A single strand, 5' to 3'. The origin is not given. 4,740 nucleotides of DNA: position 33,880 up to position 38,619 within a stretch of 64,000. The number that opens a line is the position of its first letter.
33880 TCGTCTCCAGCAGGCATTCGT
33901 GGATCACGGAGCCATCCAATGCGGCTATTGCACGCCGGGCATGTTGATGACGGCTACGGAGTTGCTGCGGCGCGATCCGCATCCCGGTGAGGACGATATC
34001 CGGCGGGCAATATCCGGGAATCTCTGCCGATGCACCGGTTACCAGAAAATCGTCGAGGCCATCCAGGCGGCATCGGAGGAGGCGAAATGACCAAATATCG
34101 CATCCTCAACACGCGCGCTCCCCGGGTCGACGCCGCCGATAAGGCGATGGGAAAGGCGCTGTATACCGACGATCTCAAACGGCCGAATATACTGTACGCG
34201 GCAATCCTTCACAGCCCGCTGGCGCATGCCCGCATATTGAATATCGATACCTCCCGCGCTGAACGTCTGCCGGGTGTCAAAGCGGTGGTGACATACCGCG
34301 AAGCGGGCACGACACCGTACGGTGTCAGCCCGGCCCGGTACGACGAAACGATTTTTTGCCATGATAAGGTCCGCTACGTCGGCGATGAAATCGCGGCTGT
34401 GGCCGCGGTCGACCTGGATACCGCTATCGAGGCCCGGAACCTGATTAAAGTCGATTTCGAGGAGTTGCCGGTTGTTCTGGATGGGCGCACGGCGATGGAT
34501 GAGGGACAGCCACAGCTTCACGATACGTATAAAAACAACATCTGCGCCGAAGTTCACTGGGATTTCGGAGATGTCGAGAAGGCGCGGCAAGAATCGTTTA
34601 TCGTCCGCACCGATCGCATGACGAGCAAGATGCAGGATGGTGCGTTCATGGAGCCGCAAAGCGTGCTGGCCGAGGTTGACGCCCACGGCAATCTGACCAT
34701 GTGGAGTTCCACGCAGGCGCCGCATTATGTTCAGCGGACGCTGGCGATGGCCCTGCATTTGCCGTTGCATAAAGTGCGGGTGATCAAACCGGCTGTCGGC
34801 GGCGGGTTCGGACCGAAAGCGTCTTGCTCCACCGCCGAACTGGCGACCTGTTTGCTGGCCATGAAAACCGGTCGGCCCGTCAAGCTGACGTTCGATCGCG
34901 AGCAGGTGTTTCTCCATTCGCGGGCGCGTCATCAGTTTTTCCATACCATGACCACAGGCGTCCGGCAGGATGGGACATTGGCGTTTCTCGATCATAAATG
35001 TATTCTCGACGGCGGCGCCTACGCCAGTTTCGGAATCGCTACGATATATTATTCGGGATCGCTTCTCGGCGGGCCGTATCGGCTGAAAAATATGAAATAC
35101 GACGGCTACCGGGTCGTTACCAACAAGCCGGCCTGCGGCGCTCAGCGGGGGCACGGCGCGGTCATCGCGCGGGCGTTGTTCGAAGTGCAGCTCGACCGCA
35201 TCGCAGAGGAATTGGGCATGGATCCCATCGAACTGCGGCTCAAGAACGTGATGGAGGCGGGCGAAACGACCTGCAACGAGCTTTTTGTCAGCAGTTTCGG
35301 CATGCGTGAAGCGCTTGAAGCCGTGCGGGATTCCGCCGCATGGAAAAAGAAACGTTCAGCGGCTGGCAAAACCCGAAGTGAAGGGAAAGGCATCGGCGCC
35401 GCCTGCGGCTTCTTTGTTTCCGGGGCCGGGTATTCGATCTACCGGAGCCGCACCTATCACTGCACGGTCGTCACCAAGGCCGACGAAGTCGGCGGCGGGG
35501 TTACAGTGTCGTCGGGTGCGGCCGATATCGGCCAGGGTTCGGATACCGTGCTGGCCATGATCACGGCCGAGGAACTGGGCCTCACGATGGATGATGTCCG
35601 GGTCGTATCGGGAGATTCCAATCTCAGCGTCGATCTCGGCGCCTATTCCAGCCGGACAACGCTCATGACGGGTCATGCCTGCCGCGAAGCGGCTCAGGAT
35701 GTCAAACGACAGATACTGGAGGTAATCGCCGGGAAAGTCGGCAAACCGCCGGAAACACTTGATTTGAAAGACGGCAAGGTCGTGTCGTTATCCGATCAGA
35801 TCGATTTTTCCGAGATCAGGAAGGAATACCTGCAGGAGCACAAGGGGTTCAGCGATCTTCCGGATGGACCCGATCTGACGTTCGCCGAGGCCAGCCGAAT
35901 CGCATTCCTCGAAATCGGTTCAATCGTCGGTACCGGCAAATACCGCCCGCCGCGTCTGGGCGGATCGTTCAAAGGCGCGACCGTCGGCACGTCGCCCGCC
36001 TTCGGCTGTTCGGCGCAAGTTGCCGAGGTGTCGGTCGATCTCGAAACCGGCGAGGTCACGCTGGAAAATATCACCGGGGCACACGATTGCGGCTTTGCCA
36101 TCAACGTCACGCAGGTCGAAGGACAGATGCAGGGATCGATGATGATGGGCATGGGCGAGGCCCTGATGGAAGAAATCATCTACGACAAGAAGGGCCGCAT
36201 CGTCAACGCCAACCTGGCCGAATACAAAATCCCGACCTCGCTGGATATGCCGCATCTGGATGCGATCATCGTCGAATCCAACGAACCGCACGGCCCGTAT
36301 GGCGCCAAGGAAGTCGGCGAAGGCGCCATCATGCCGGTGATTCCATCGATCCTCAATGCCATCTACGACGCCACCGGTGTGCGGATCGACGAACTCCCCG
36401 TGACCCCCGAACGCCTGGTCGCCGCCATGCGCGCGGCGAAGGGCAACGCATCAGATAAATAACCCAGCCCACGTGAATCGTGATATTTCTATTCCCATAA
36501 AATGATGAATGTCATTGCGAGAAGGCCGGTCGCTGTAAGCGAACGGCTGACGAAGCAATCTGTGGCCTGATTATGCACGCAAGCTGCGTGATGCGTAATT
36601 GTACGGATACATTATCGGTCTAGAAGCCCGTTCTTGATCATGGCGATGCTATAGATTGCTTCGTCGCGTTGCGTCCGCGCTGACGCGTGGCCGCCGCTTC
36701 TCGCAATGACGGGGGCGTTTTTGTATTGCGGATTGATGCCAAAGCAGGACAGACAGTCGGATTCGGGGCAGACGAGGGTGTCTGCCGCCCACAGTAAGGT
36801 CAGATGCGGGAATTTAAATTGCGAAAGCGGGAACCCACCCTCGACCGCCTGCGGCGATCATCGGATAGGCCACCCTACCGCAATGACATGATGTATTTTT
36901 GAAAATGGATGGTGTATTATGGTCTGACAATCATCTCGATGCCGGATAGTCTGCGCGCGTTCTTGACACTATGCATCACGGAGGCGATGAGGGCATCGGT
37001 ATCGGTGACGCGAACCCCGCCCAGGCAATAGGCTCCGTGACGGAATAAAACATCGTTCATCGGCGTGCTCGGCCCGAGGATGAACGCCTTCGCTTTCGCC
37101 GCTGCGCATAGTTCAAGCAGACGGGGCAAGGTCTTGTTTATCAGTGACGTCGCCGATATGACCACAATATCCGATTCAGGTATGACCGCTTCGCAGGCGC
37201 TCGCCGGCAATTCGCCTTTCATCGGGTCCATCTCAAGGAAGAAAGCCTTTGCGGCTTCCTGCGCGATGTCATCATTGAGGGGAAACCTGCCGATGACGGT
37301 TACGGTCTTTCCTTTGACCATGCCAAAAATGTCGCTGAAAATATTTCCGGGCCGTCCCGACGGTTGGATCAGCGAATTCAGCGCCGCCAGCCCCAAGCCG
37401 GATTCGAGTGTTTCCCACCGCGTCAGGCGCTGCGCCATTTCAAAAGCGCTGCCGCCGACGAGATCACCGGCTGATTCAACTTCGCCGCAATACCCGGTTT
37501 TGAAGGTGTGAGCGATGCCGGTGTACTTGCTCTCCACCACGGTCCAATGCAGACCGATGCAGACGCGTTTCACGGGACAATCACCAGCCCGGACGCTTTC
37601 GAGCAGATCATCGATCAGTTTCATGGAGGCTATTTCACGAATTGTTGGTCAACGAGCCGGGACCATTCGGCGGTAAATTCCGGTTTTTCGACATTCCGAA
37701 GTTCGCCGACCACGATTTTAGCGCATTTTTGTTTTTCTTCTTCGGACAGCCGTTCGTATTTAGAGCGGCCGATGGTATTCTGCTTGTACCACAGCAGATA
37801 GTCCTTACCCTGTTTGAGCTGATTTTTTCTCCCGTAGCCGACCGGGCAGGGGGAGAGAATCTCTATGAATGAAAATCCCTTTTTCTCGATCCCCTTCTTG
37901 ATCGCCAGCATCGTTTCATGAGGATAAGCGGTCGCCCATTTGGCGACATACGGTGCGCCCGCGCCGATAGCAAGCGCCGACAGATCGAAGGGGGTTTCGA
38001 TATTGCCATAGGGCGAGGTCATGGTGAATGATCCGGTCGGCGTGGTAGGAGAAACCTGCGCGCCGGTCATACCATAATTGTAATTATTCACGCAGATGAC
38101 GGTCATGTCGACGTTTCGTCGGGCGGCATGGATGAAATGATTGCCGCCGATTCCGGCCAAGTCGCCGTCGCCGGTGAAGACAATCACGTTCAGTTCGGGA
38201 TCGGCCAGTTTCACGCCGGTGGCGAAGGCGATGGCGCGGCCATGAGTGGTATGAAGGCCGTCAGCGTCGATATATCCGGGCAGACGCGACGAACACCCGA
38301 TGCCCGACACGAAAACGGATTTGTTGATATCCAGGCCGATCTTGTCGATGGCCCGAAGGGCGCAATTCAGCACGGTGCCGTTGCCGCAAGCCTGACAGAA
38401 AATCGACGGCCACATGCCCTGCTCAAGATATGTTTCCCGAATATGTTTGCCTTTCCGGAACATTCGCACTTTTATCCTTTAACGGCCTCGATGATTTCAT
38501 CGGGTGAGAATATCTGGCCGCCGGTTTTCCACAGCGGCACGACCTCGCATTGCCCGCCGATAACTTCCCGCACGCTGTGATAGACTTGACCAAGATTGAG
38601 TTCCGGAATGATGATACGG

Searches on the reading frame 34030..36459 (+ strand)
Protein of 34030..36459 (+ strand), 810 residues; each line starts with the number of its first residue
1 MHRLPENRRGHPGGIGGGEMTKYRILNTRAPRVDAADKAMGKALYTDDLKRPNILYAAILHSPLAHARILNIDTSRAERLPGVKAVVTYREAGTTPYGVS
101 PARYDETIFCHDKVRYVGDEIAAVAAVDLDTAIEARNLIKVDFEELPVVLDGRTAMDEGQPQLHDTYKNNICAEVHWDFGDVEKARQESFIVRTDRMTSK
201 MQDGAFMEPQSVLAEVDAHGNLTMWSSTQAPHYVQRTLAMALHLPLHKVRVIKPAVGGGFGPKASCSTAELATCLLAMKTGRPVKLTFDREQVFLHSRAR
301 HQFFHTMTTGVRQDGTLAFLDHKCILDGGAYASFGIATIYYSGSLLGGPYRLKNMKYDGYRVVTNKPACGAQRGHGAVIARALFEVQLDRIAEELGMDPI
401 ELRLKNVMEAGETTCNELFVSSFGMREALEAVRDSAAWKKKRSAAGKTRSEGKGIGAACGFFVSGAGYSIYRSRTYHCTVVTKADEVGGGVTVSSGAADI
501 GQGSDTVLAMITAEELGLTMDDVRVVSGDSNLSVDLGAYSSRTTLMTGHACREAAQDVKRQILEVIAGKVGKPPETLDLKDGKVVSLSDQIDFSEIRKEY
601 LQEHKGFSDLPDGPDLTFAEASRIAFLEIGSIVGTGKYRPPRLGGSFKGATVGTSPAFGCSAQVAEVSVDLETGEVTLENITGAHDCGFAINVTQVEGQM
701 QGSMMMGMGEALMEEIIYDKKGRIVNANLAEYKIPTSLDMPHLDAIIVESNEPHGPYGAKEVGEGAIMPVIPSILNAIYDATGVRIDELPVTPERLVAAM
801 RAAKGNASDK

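Call 71: search_protein_families(library=pfam, proteins=[window:34030-36459:+], max_evalue=0.00001)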
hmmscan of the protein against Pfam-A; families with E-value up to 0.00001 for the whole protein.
window:34030-36459:+ (810 aa): 3 families
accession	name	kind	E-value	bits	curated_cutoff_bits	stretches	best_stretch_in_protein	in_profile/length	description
PF02738.23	MoCoBD_1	-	6.5e-78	261.6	27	1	163-407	1-244/244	Molybdopterin cofactor-binding domain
PF20256.3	MoCoBD_2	-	1.5e-67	228.5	27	1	432-741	2-283/283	Molybdopterin cofactor-binding domain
PF01315.27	Ald_Xan_dh_C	-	1.4e-28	99.9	31.3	1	41-147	2-110/110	Aldehyde oxidase and xanthine dehydrogenase, a/b hammerhead domain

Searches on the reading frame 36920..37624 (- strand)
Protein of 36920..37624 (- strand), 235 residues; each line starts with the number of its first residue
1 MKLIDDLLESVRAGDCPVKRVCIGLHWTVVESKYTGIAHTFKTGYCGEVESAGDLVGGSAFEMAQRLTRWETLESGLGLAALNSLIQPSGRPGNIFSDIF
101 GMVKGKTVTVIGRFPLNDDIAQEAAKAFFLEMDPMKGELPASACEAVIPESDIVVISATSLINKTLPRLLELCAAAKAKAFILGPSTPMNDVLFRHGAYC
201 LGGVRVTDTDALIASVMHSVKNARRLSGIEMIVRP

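Call 86: search_protein_families(library=pfam, proteins=[window:36920-37624:-], max_evalue=0.00001)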
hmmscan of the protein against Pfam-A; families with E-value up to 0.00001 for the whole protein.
window:36920-37624:- (235 aa): 2 families
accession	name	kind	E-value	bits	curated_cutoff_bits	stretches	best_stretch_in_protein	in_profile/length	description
PF04016.18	DUF364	-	8.9e-31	106.9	23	1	98-220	4-132/147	Putative heavy-metal chelation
PF13938.11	DUF4213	-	2.4e-18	66.6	23.5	1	5-86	2-75/75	Putative heavy-metal chelation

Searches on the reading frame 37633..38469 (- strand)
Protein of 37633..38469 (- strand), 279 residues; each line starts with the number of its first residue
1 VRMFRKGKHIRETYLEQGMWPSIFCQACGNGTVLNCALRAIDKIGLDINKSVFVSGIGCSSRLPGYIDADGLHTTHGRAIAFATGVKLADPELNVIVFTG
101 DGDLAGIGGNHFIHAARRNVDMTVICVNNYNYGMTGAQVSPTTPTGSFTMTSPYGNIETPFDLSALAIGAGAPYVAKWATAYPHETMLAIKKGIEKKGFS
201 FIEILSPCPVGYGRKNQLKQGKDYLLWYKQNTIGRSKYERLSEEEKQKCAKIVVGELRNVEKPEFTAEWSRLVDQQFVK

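Call 86: search_protein_families(library=pfam, proteins=[window:37633-38469:-], max_evalue=0.00001)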
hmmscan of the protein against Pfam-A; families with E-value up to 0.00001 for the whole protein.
window:37633-38469:- (279 aa): 1 family
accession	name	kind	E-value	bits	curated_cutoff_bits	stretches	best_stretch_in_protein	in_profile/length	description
PF02775.26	TPP_enzyme_C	-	6.5e-35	120.6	21.9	1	57-204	2-151/151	Thiamine pyrophosphate enzyme, C-terminal TPP binding domain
